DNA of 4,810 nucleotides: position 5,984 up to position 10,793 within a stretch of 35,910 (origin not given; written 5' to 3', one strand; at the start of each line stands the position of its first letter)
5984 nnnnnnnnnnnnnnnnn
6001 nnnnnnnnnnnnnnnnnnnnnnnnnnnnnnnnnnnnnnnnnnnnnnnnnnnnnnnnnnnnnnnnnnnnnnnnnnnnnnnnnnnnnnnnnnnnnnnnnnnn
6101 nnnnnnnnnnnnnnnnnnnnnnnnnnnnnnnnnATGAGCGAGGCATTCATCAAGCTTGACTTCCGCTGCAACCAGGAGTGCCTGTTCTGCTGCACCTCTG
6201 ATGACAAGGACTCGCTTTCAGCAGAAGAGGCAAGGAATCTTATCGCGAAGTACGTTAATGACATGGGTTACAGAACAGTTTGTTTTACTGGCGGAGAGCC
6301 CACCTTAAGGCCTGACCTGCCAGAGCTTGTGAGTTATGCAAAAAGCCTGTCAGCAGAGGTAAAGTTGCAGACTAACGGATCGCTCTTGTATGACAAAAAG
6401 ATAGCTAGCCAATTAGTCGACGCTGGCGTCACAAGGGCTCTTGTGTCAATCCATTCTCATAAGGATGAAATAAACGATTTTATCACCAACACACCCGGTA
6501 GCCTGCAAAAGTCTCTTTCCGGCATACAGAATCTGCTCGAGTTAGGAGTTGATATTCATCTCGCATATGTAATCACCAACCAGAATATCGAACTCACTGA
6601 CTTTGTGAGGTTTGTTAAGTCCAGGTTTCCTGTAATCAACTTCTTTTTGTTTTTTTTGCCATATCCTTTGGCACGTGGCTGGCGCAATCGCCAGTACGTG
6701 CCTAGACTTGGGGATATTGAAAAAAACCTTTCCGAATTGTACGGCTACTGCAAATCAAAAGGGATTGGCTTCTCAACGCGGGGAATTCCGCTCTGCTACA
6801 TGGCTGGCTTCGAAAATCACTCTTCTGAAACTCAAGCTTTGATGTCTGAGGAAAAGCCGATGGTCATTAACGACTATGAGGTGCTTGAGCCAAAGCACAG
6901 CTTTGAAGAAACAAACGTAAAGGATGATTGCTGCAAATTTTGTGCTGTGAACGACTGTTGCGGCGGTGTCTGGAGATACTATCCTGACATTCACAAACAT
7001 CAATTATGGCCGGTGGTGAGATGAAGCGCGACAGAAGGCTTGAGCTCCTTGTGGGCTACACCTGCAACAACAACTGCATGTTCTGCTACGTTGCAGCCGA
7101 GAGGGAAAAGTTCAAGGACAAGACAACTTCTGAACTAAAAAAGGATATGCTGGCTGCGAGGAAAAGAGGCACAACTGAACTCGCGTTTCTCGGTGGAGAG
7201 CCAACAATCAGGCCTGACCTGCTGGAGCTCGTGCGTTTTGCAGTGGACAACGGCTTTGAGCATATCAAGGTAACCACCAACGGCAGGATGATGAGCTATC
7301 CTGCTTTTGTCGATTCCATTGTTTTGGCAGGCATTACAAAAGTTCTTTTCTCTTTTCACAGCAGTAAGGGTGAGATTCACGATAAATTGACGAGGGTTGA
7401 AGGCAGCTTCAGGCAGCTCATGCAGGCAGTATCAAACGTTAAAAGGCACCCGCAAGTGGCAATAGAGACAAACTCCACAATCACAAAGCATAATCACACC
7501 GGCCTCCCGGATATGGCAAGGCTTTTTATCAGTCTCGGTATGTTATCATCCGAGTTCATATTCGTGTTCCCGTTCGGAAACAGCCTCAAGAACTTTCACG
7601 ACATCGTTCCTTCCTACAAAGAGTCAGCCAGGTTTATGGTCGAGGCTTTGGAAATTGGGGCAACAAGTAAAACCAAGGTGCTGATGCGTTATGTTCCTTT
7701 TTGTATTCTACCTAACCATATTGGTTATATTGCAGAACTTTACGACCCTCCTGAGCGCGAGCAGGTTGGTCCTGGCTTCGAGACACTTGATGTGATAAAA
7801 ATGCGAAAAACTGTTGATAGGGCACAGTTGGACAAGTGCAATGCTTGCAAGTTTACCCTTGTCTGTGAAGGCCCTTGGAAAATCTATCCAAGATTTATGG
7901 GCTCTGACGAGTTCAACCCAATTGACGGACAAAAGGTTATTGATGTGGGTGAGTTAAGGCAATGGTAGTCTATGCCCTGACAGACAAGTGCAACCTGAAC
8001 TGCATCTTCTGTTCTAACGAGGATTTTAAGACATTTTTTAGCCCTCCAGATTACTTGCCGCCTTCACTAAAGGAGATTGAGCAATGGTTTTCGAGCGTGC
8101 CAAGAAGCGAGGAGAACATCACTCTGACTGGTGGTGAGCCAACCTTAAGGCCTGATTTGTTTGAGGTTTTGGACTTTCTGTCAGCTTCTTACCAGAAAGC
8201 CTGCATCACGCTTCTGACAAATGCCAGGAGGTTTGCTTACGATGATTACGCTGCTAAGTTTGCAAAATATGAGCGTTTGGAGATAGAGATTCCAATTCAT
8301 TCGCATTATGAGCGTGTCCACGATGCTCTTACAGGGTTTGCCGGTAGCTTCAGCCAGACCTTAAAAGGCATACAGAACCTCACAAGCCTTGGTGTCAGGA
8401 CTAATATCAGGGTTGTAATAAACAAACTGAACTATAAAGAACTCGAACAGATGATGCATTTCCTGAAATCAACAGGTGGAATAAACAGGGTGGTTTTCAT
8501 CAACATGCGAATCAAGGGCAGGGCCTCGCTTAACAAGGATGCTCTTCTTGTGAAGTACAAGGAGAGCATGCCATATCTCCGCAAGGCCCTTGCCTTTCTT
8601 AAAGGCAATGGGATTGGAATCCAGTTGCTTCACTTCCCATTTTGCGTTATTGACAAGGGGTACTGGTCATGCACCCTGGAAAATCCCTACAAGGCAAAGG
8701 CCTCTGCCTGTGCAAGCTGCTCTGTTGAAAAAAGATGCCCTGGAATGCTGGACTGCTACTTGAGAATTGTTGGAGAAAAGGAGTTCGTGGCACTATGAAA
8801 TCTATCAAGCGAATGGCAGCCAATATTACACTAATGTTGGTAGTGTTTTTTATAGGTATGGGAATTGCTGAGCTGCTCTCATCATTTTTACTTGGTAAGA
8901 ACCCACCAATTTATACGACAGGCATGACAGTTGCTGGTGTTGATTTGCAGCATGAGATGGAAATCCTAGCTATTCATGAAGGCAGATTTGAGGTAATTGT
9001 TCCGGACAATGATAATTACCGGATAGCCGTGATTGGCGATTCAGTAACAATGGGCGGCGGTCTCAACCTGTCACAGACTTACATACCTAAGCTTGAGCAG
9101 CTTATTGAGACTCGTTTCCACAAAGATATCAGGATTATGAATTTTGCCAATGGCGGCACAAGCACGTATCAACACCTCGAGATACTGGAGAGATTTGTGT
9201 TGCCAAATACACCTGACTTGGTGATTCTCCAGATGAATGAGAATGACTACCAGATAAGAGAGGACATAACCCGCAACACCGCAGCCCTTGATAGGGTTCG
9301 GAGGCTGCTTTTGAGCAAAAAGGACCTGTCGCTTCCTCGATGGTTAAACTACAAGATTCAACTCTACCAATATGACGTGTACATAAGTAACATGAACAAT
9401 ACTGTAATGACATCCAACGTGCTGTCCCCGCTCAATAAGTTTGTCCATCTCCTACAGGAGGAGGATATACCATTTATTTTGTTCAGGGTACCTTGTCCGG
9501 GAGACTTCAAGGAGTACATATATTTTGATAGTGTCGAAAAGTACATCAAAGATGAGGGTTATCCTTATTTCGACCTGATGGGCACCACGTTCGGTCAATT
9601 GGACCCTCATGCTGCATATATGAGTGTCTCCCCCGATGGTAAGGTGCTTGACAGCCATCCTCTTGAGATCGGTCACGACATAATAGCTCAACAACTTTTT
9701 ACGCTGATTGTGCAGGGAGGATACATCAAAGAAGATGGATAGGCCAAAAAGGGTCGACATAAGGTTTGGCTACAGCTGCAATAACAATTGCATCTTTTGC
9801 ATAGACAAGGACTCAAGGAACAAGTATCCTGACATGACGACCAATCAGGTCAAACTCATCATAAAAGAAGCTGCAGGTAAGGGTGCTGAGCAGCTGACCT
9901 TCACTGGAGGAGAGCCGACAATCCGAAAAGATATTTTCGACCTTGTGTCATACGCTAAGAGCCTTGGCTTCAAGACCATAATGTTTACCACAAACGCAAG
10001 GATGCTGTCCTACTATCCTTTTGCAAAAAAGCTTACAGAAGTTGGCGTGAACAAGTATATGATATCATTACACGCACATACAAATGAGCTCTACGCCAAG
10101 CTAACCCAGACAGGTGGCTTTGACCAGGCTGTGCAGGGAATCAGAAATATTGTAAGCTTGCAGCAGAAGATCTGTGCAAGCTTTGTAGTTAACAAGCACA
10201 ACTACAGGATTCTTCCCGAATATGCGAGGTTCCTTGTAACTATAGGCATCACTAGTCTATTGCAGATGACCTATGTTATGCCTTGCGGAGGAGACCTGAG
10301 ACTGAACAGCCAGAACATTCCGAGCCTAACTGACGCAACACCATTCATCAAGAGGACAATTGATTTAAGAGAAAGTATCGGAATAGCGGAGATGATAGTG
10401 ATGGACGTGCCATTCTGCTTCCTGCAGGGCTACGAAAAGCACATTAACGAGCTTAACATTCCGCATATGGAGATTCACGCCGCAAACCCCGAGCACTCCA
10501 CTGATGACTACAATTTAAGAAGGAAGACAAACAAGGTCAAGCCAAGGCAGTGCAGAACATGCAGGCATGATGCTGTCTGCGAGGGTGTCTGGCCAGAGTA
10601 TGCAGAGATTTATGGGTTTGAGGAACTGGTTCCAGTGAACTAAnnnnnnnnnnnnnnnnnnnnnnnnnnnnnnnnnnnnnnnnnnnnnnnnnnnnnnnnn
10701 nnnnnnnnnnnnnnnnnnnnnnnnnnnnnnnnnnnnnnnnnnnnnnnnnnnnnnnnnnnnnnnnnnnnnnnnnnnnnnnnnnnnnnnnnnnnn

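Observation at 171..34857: Eighteen radical SAM domains in one ~35 kb locus: a dense, apparently uncharacterised rSAM/cobalamin modification system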

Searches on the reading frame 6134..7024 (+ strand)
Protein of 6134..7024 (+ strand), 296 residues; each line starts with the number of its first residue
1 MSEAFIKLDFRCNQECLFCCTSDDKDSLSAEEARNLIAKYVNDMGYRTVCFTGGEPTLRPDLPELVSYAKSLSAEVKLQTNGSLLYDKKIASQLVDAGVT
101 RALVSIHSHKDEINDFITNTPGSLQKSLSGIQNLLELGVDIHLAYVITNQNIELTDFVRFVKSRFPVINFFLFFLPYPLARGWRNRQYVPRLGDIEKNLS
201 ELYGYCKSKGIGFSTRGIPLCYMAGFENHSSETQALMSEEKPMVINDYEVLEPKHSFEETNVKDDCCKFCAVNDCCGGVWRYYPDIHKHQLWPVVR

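Call 3: search_protein_families(library=pfam, proteins=[window:6134-7024:+], max_evalue=0.01)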
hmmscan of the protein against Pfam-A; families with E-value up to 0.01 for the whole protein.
window:6134-7024:+ (296 aa): 1 family
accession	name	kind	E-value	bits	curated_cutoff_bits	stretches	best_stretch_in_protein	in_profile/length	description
PF04055.27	Radical_SAM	-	7.6e-25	88.4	29.5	1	11-160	6-165/166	Radical SAM superfamily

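Call 9: search_protein_families(library=ncbifam, proteins=[window:6134-7024:+], max_evalue=0.001)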
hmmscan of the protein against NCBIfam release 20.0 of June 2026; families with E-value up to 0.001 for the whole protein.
window:6134-7024:+ (296 aa): 55 families (the best 25 are shown)
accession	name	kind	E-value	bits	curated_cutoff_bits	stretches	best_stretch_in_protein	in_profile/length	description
NF038332.1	rSAM_rare_HxsC4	exception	8.5e-31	107.3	500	1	10-163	22-183/335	radical SAM protein HxsC4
TIGR02668.1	moaA_archaeal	equivalog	5.7e-28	97.8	325.25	1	6-164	14-176/303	GTP 3',8-cyclase MoaA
TIGR02666.1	moaA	equivalog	2.5e-25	89.2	284.05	1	11-191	19-209/336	GTP 3',8-cyclase MoaA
NF001199.0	PRK00164.2-1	equivalog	4e-25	88.6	231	1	6-201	16-215/308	GTP 3',8-cyclase MoaA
TIGR04545.1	rSAM_ahbD_hemeb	equivalog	1.6e-24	87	500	1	10-216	8-215/339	heme b synthase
TIGR03977.1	rSAM_pair_HxsC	equivalog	9e-24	83.9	267.9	1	11-224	34-254/292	His-Xaa-Ser system radical SAM maturase HxsC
TIGR04347.1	pseudo_SAM_Halo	equivalog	3.2e-23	82.6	525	1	11-162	47-200/390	TIGR04347 family pseudo-SAM/SPASM protein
TIGR04055.1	rSAM_NirJ2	equivalog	6.2e-22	78.6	500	1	11-201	9-199/326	putative heme d1 biosynthesis radical SAM protein NirJ2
TIGR04054.1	rSAM_NirJ1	equivalog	8.6e-21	74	650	1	11-163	45-199/387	putative heme d1 biosynthesis radical SAM protein NirJ1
TIGR04546.1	rSAM_ahbC_deAc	equivalog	4e-20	72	650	1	10-153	47-191/390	12,18-didecarboxysiroheme deacetylase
NF045574.1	sacti_mat_StsB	exception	2.1e-19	69.8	625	1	11-162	105-257/466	StsB family radical SAM/SPASM domain sactipeptide maturase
TIGR04053.2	TIGR04053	equivalog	7.4e-19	68.2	395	1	12-190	18-200/366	TIGR04053 family radical SAM/SPASM domain-containing protein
TIGR03962.1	mycofact_rSAM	equivalog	1.4e-18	67.2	265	1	8-160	18-172/339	mycofactocin radical SAM maturase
TIGR04051.1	rSAM_NirJ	equivalog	3.4e-18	65.8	515.45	1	10-188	10-188/354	heme d1 biosynthesis radical SAM protein NirJ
TIGR04303.1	GeoRSP_rSAM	equivalog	1.1e-17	64.6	400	1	10-163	13-166/325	GeoRSP system radical SAM/SPASM protein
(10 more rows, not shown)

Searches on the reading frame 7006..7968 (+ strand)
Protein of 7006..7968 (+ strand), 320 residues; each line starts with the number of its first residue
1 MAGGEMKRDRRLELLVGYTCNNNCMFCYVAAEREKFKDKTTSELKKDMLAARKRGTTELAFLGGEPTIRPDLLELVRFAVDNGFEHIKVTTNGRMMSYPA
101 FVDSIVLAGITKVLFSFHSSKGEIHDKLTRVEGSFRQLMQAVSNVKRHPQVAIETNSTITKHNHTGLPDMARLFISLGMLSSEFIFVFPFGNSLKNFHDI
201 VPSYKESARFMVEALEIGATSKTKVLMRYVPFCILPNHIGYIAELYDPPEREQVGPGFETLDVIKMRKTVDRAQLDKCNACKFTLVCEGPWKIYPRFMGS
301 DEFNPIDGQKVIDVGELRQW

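Call 3: search_protein_families(library=pfam, proteins=[window:7006-7968:+], max_evalue=0.01)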
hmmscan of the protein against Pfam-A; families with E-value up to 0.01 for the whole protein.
window:7006-7968:+ (320 aa): 2 families
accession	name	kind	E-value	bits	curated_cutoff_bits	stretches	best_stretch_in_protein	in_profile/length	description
PF04055.27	Radical_SAM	-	5e-21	76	29.5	1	16-149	3-140/166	Radical SAM superfamily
PF13353.11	Fer4_12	-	0.0004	21.1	22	1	19-93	14-91/137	4Fe-4S single cluster domain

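Call 9: search_protein_families(library=ncbifam, proteins=[window:7006-7968:+], max_evalue=0.001)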
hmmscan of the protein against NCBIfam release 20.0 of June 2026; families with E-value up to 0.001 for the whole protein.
window:7006-7968:+ (320 aa): 55 families (the best 25 are shown)
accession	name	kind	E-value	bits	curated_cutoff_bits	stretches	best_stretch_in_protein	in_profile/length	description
NF038332.1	rSAM_rare_HxsC4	exception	1.9e-43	148.9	500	1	7-306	11-335/335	radical SAM protein HxsC4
TIGR03977.1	rSAM_pair_HxsC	equivalog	5.5e-25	87.8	267.9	1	9-242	24-260/292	His-Xaa-Ser system radical SAM maturase HxsC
TIGR04545.1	rSAM_ahbD_hemeb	equivalog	5.8e-23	81.9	500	1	17-200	7-188/339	heme b synthase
TIGR02668.1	moaA_archaeal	equivalog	6.8e-21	74.5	325.25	1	12-198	12-197/303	GTP 3',8-cyclase MoaA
NF045646.2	rSAM_Se_TrsS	equivalog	2.4e-20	72.5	490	1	16-153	92-229/441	radical SAM (seleno)protein TrsS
TIGR04466.1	rSAM_BlsE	equivalog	9.3e-20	71.3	400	1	8-176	1-164/327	cytosylglucuronate decarboxylase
TIGR04053.2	TIGR04053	equivalog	1.1e-19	70.9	395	1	19-207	17-205/366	TIGR04053 family radical SAM/SPASM domain-containing protein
TIGR04055.1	rSAM_NirJ2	equivalog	1.3e-19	71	500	1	19-196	9-183/326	putative heme d1 biosynthesis radical SAM protein NirJ2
TIGR04546.1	rSAM_ahbC_deAc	equivalog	2.1e-19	69.6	650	1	19-173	48-199/390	12,18-didecarboxysiroheme deacetylase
TIGR02666.1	moaA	equivalog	1.4e-18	67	284.05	1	14-203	14-209/336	GTP 3',8-cyclase MoaA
TIGR04051.1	rSAM_NirJ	equivalog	1.6e-17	63.5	515.45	1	19-174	11-163/354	heme d1 biosynthesis radical SAM protein NirJ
NF001199.0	PRK00164.2-1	equivalog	2.3e-17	63.1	231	1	12-172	14-173/308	GTP 3',8-cyclase MoaA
TIGR04054.1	rSAM_NirJ1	equivalog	4e-17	61.9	650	1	18-173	44-196/387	putative heme d1 biosynthesis radical SAM protein NirJ1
TIGR02109.1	PQQ_syn_pqqE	equivalog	9.5e-17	60.9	381.35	1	16-208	13-203/358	pyrroloquinoline quinone biosynthesis protein PqqE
NF038283.1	viperin_w_prok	equivalog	2.1e-16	59.9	180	1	19-165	11-168/281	viperin family antiviral radical SAM protein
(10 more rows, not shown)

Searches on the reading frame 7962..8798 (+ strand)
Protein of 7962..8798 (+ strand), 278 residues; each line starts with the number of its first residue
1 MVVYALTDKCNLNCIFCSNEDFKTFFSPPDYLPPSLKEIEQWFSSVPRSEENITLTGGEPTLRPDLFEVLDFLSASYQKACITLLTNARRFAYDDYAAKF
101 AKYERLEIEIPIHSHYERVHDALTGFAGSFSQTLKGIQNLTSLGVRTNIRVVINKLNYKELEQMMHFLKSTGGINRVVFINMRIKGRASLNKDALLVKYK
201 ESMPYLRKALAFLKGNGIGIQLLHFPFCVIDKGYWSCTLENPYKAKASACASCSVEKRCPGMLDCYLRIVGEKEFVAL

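Call 3: search_protein_families(library=pfam, proteins=[window:7962-8798:+], max_evalue=0.01)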
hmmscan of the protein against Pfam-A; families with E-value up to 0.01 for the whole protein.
window:7962-8798:+ (278 aa): 2 families
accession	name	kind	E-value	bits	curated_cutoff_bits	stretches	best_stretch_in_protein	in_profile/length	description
PF04055.27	Radical_SAM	-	7.5e-24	85.2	29.5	1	6-168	3-166/166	Radical SAM superfamily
PF13353.11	Fer4_12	-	0.00017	22.3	22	1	7-80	12-81/137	4Fe-4S single cluster domain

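Call 9: search_protein_families(library=ncbifam, proteins=[window:7962-8798:+], max_evalue=0.001)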
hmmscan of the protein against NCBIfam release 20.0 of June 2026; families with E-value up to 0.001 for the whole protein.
window:7962-8798:+ (278 aa): 49 families (the best 25 are shown)
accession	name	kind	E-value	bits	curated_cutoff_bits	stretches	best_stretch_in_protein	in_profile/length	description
TIGR03977.1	rSAM_pair_HxsC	equivalog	6.6e-51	172.9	267.9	1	6-263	31-289/292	His-Xaa-Ser system radical SAM maturase HxsC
NF038332.1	rSAM_rare_HxsC4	exception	9.9e-34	117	500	1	8-212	22-224/335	radical SAM protein HxsC4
TIGR04054.1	rSAM_NirJ1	equivalog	2.5e-21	75.8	650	1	2-193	38-223/387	putative heme d1 biosynthesis radical SAM protein NirJ1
TIGR02666.1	moaA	equivalog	5e-21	75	284.05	1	5-185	15-196/336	GTP 3',8-cyclase MoaA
NF045574.1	sacti_mat_StsB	exception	4e-18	65.5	625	1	2-187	98-274/466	StsB family radical SAM/SPASM domain sactipeptide maturase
TIGR04545.1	rSAM_ahbD_hemeb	equivalog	5.9e-18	65.4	500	1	1-195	1-189/339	heme b synthase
TIGR02668.1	moaA_archaeal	equivalog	8.9e-18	64.3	325.25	1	4-182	14-186/303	GTP 3',8-cyclase MoaA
TIGR04546.1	rSAM_ahbC_deAc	equivalog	1.7e-17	63.3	650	1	2-190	41-221/390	12,18-didecarboxysiroheme deacetylase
NF050035.1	rSAM_WgK_link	exception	2.1e-17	63.2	650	1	4-206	13-206/367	radical SAM/SPASM peptide maturase WgkB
TIGR04303.1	GeoRSP_rSAM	equivalog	2.8e-17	63.3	400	1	3-211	8-206/325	GeoRSP system radical SAM/SPASM protein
NF001199.0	PRK00164.2-1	equivalog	1.2e-16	60.7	231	1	5-180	17-187/308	GTP 3',8-cyclase MoaA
TIGR04051.1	rSAM_NirJ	equivalog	5.3e-16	58.5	515.45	1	2-206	4-202/354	heme d1 biosynthesis radical SAM protein NirJ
TIGR04251.1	SCM_rSAM_ScmF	equivalog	7.9e-16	58.4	400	1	3-180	7-180/353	SynChlorMet cassette radical SAM/SPASM protein ScmF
TIGR04053.2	TIGR04053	equivalog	5e-15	55.6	395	1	2-201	10-205/366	TIGR04053 family radical SAM/SPASM domain-containing protein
TIGR03962.1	mycofact_rSAM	equivalog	5.6e-15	55.3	265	1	3-189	15-192/339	mycofactocin radical SAM maturase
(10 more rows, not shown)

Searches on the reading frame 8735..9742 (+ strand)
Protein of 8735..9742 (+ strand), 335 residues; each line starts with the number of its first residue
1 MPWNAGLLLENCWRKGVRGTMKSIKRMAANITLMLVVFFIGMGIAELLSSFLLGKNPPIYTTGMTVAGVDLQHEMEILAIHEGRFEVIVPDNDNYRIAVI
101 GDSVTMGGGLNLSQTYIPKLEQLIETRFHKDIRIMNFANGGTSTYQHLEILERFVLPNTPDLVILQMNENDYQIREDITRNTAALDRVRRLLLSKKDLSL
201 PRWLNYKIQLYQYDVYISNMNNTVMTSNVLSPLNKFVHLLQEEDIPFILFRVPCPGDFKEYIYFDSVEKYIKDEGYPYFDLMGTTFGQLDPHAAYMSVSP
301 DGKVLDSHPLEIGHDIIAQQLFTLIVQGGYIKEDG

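Call 3: search_protein_families(library=pfam, proteins=[window:8735-9742:+], max_evalue=0.01)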
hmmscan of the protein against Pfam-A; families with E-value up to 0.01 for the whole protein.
window:8735-9742:+ (335 aa): 4 families
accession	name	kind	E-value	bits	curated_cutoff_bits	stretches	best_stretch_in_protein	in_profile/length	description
PF13472.12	Lipase_GDSL_2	-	1.4e-06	29.4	32.9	1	99-255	1-154/178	GDSL-like Lipase/Acylhydrolase family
PF00657.28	Lipase_GDSL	-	0.00036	21.2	23.6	1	97-174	1-91/208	GDSL-like Lipase/Acylhydrolase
PF07611.17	DUF1574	-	0.0021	17.9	29.1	0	209-270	229-290/342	Protein of unknown function (DUF1574)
PF25182.1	NonGDSL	-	0.0028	17.4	80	1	93-197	26-133/220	Non-GDSL lipase-like family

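Call 19: search_protein_families(library=ncbifam, proteins=[window:8735-9742:+], max_evalue=1)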
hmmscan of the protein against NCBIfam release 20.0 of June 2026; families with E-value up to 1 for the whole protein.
window:8735-9742:+ (335 aa): 2 families
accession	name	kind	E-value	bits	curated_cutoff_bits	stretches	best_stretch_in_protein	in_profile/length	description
NF007819.1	PRK10528.1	equivalog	0.094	12.4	270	1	97-172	31-105/210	multifunctional acyl-CoA thioesterase I/protease I/lysophospholipase L1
NF002147.0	PRK00982.1-1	equivalog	0.13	12.1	84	1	74-105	44-75/83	acyl carrier protein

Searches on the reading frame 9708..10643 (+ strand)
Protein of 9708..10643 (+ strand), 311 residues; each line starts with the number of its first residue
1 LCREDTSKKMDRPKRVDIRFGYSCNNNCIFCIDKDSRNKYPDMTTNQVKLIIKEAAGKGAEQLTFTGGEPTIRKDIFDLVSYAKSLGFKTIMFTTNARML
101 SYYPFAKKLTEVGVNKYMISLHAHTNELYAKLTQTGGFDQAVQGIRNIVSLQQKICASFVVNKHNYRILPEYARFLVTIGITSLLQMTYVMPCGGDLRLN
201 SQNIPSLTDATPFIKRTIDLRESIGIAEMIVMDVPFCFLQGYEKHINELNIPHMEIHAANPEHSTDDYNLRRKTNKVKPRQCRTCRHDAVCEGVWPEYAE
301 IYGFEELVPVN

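Call 4: search_protein_families(library=pfam, proteins=[window:9708-10643:+], max_evalue=0.01)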
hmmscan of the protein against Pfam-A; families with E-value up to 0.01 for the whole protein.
window:9708-10643:+ (311 aa): 2 families
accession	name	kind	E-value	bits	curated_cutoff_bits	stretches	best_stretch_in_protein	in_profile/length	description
PF04055.27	Radical_SAM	-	3.8e-23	82.9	29.5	1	20-159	3-149/166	Radical SAM superfamily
PF13353.11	Fer4_12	-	9.5e-06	26.4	22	1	21-97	12-92/137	4Fe-4S single cluster domain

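Call 9: search_protein_families(library=ncbifam, proteins=[window:9708-10643:+], max_evalue=0.001)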
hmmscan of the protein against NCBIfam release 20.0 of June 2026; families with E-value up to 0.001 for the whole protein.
window:9708-10643:+ (311 aa): 59 families (the best 25 are shown)
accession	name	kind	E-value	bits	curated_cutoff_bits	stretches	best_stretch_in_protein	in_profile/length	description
NF038332.1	rSAM_rare_HxsC4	exception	3.1e-50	171.2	500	1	11-310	11-335/335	radical SAM protein HxsC4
TIGR02668.1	moaA_archaeal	equivalog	8.6e-28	97.2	325.25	1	18-177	14-174/303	GTP 3',8-cyclase MoaA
NF001199.0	PRK00164.2-1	equivalog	9.4e-26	90.7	231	1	18-175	16-174/308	GTP 3',8-cyclase MoaA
TIGR04054.1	rSAM_NirJ1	equivalog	1.9e-24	86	650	1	22-174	44-195/387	putative heme d1 biosynthesis radical SAM protein NirJ1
TIGR03977.1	rSAM_pair_HxsC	equivalog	1.9e-23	82.8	267.9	1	23-242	34-256/292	His-Xaa-Ser system radical SAM maturase HxsC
TIGR04546.1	rSAM_ahbC_deAc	equivalog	4e-22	78.6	650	1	21-181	46-205/390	12,18-didecarboxysiroheme deacetylase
TIGR02666.1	moaA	equivalog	1.1e-21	77.2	284.05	1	23-196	19-198/336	GTP 3',8-cyclase MoaA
TIGR04317.1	W_rSAM_matur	equivalog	1.7e-21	76.7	380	1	13-192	3-186/349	tungsten cofactor oxidoreductase radical SAM maturase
NF045574.1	sacti_mat_StsB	exception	2.8e-21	75.9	625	1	23-187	105-267/466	StsB family radical SAM/SPASM domain sactipeptide maturase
TIGR04545.1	rSAM_ahbD_hemeb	equivalog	3e-21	76.3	500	1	22-206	8-191/339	heme b synthase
TIGR04055.1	rSAM_NirJ2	equivalog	8.4e-20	71.5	500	1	23-203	9-187/326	putative heme d1 biosynthesis radical SAM protein NirJ2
TIGR04347.1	pseudo_SAM_Halo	equivalog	1.6e-19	70.5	525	1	19-182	43-205/390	TIGR04347 family pseudo-SAM/SPASM protein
TIGR03962.1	mycofact_rSAM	equivalog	1.5e-18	67.1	265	1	11-194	9-189/339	mycofactocin radical SAM maturase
NF050035.1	rSAM_WgK_link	exception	7.6e-18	64.6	650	1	10-192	5-186/367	radical SAM/SPASM peptide maturase WgkB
TIGR04053.2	TIGR04053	equivalog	2e-17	63.5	395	1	23-199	17-195/366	TIGR04053 family radical SAM/SPASM domain-containing protein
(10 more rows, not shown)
